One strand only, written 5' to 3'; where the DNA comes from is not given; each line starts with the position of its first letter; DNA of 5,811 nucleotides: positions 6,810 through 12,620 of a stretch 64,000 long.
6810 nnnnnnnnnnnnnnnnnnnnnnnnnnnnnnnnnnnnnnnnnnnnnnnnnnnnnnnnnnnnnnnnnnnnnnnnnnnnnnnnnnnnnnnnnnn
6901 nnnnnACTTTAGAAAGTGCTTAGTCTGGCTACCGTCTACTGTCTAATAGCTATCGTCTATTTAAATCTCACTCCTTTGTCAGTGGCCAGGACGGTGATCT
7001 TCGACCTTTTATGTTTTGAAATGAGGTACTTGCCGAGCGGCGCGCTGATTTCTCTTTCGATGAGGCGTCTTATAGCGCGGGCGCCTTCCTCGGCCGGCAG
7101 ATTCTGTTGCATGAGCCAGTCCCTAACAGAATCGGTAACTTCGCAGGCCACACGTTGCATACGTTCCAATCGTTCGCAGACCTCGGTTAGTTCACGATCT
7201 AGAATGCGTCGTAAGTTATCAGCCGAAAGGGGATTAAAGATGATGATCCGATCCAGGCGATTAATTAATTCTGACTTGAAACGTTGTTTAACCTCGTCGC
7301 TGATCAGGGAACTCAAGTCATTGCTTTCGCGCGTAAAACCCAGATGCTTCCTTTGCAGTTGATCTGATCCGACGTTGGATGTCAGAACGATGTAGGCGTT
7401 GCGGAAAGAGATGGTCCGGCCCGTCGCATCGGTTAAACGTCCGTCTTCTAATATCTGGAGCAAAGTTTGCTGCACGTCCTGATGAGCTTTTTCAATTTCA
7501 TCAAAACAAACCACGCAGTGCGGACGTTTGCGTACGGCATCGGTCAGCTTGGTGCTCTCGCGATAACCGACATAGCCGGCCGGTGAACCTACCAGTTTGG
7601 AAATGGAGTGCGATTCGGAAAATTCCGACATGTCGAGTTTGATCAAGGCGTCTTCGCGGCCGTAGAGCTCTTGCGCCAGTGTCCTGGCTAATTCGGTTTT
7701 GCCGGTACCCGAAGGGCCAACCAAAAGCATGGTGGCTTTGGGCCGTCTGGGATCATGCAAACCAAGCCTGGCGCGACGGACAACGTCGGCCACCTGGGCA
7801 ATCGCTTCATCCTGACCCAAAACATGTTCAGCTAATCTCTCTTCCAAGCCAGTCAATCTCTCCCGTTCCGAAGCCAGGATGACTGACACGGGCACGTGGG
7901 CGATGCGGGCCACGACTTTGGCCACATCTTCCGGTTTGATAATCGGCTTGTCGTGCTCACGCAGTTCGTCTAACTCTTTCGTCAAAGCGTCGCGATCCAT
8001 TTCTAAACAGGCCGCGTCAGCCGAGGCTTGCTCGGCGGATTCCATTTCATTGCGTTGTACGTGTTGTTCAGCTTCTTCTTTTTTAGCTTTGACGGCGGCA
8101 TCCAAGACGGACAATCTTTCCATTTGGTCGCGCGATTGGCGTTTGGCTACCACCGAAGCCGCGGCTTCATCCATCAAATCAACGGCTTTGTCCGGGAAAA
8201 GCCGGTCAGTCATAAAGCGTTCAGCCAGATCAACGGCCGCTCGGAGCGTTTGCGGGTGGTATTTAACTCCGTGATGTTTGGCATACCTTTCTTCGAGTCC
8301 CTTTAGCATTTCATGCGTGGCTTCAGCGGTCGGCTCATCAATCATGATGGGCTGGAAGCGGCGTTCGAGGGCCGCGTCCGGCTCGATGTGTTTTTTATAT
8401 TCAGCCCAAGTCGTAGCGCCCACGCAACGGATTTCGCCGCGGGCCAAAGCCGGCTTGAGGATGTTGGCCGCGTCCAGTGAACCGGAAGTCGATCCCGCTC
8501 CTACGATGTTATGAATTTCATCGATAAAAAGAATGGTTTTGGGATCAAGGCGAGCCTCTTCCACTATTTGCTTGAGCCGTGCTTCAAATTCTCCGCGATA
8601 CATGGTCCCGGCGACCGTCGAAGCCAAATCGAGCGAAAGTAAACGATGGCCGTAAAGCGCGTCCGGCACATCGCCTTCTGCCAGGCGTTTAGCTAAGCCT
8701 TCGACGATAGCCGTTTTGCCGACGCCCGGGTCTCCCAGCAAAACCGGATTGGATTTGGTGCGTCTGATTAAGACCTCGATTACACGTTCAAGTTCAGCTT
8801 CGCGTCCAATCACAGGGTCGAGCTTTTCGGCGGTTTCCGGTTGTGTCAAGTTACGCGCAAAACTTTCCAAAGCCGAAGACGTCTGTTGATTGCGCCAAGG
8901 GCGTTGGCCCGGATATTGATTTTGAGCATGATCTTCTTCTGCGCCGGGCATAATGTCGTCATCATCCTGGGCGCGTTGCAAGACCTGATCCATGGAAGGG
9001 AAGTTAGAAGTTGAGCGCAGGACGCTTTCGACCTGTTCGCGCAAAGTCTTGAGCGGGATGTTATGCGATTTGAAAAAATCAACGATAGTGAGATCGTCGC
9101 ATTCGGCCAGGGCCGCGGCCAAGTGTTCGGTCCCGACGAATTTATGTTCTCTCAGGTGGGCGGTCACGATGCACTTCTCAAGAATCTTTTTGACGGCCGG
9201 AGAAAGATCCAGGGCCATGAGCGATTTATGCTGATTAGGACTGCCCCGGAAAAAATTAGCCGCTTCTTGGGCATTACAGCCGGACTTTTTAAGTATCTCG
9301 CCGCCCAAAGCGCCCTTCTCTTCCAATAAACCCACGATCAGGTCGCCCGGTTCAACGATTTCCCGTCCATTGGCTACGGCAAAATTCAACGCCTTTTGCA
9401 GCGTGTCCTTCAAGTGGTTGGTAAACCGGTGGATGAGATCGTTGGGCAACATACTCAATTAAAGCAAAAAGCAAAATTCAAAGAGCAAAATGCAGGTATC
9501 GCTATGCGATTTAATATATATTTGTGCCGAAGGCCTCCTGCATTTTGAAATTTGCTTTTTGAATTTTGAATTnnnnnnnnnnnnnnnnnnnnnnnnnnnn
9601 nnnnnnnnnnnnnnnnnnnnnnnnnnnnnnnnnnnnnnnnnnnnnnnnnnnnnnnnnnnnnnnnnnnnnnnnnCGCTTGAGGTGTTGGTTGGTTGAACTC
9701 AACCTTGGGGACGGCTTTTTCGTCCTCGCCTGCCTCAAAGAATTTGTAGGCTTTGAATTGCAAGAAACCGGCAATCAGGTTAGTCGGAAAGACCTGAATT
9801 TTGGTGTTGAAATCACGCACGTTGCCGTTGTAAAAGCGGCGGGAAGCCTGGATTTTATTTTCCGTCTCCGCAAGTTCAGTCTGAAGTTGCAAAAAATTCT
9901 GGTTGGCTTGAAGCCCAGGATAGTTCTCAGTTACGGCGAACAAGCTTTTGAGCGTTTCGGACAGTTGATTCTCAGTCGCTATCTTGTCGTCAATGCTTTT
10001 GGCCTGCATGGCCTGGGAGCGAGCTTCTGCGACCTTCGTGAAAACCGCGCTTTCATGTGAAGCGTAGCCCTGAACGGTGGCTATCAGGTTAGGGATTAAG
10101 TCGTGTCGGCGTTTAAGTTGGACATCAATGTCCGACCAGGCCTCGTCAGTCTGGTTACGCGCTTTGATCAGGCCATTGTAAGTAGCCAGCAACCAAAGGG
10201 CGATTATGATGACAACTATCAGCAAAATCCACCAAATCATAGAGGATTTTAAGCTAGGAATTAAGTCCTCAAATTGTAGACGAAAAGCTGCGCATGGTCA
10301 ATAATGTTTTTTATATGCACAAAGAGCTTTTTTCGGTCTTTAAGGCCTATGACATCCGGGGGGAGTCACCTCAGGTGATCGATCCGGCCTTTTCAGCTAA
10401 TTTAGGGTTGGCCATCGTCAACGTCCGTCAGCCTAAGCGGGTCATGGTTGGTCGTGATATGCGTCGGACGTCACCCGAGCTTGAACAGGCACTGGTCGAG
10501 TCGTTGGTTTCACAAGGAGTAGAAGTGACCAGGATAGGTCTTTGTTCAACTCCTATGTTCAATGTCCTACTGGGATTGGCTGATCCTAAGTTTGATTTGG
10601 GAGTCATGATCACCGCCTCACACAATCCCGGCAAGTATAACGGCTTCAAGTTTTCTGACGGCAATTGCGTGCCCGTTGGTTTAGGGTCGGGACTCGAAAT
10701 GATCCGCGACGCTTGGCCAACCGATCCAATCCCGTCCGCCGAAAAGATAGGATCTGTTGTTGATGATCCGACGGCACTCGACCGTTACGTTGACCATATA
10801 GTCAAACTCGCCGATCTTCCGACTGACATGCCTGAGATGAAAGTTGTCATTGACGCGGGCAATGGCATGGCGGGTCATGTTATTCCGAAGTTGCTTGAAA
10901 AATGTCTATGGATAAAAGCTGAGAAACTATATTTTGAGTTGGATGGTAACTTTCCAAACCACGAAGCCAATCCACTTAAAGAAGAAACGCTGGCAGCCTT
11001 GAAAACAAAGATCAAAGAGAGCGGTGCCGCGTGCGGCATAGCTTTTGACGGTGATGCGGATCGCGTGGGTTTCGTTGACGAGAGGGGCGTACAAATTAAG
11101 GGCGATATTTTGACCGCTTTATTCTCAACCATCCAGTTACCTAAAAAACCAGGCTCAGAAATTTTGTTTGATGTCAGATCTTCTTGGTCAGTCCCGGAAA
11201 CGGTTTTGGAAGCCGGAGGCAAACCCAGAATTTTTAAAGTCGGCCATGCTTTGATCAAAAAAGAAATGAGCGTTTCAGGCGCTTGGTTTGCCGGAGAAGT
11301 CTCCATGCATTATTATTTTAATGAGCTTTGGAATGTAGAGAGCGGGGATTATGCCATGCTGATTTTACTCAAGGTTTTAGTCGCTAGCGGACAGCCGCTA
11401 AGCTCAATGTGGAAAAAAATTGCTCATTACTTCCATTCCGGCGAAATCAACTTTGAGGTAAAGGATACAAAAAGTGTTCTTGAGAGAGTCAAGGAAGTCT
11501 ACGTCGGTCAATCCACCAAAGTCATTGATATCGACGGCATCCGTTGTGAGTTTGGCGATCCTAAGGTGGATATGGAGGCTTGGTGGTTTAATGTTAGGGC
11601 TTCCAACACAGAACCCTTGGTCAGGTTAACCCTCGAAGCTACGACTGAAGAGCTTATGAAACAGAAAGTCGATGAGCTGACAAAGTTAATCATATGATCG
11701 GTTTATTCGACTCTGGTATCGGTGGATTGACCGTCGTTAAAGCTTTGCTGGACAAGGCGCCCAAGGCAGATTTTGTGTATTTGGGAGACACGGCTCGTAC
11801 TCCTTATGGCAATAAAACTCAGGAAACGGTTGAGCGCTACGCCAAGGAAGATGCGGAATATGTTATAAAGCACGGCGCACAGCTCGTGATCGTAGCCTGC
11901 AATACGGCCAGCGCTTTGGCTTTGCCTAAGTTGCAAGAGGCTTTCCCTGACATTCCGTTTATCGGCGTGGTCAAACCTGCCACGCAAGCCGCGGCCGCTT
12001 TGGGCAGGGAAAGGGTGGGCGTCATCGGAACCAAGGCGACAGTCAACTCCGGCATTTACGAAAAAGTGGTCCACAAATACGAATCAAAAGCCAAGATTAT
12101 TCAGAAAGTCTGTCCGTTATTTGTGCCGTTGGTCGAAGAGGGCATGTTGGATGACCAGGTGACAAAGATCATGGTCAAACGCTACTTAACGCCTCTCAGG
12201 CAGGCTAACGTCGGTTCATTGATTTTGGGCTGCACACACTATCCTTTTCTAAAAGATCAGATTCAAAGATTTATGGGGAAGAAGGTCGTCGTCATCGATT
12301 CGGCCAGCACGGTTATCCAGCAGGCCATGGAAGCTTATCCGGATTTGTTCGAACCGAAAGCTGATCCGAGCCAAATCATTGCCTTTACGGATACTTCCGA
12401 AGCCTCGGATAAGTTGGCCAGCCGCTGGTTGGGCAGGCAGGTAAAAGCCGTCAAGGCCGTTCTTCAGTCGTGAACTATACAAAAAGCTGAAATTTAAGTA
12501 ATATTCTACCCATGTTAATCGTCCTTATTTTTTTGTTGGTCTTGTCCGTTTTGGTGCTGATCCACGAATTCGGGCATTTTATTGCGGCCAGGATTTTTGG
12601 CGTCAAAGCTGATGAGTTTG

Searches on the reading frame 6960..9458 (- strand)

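Call 60: search_protein_families(library=pfam, proteins=[window:6960-9458:-], max_evalue=0.00001)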
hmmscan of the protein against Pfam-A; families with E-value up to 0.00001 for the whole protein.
window:6960-9458:- (833 aa): 22 families
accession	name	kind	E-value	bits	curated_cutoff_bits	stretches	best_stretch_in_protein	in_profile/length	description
PF07724.20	AAA_2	-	1.9e-61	207.4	27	1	572-737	1-165/166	AAA domain (Cdc48 subfamily)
PF00004.35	AAA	-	1.5e-27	97.1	21.2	2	239-369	2-124/131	ATPase family associated with various cellular activities (AAA)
PF17871.7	AAA_lid_9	-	1.6e-24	86.2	22.8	1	378-478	2-100/104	AAA lid domain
PF07728.20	AAA_5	-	2.4e-21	76.6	22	1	577-698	2-125/139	AAA domain (dynein-related subfamily)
PF10431.15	ClpB_D2-small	-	3.6e-15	56.2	21.9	1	744-818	1-74/81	C-terminal, D2-small domain, of ClpB protein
PF00158.32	Sigma54_activat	-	9.6e-13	48.6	20.2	1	572-692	20-139/168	Sigma-54 interaction domain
PF13191.12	AAA_16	-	3.1e-12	47.8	32.6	0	216-262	2-51/167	AAA ATPase domain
PF13401.12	AAA_22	-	1.9e-10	41.6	27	0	574-671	5-109/130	AAA domain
PF13173.12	AAA_14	-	8.8e-09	35.9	27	0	576-673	4-88/129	AAA domain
PF02861.25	Clp_N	-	1.2e-08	35.5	20.7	1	103-147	8-52/53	Clp amino terminal domain, pathogenicity island component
PF05729.18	NACHT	-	1.4e-08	35.2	26.7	0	576-703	2-138/167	NACHT domain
PF13238.12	AAA_18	-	4.7e-08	34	29.4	0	578-616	2-25/128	AAA domain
PF05621.17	TniB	-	7.8e-08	32.4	22.4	0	306-373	119-184/189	Bacterial TniB protein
PF05496.18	RuvB_N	-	1.2e-07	32.1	27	0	547-598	10-57/159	Holliday junction DNA helicase RuvB P-loop domain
PF20720.3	nSTAND3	-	3.6e-07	30.4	27.2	0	576-612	19-56/155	Novel STAND NTPase 3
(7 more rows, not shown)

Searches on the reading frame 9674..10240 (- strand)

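Call 60: search_protein_families(library=pfam, proteins=[window:9674-10240:-], max_evalue=0.00001)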
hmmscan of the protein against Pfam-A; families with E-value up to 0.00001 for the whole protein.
window:9674-10240:- (189 aa): 1 family
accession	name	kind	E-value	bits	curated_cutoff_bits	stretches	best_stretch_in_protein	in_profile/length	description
PF04011.17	LemA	-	2.8e-62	209.4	26.2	1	34-182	1-149/149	LemA family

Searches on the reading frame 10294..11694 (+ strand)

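Call 60: search_protein_families(library=pfam, proteins=[window:10294-11694:+], max_evalue=0.00001)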
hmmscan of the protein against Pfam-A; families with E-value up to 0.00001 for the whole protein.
window:10294-11694:+ (467 aa): 4 families
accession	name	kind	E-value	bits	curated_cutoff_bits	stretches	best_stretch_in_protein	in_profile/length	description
PF02878.22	PGM_PMM_I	-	1.7e-29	102.7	22.5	1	15-127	3-118/138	Phosphoglucomutase/phosphomannomutase, alpha/beta/alpha domain I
PF02879.22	PGM_PMM_II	-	6.6e-25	88.1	29.3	1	163-265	1-103/103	Phosphoglucomutase/phosphomannomutase, alpha/beta/alpha domain II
PF02880.22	PGM_PMM_III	-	5.1e-14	52.8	20.7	1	270-375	2-110/115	Phosphoglucomutase/phosphomannomutase, alpha/beta/alpha domain III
PF00408.26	PGM_PMM_IV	-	5.5e-10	39.6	23.1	1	384-463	1-66/68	Phosphoglucomutase/phosphomannomutase, C-terminal domain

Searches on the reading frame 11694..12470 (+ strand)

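Call 60: search_protein_families(library=pfam, proteins=[window:11694-12470:+], max_evalue=0.00001)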
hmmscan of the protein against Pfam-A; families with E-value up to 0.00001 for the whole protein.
window:11694-12470:+ (259 aa): 1 family
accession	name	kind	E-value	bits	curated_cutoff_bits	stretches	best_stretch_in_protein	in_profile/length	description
PF01177.27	Asp_Glu_race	-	3e-24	86.4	31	1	22-211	25-211/211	Asp/Glu/Hydantoin racemase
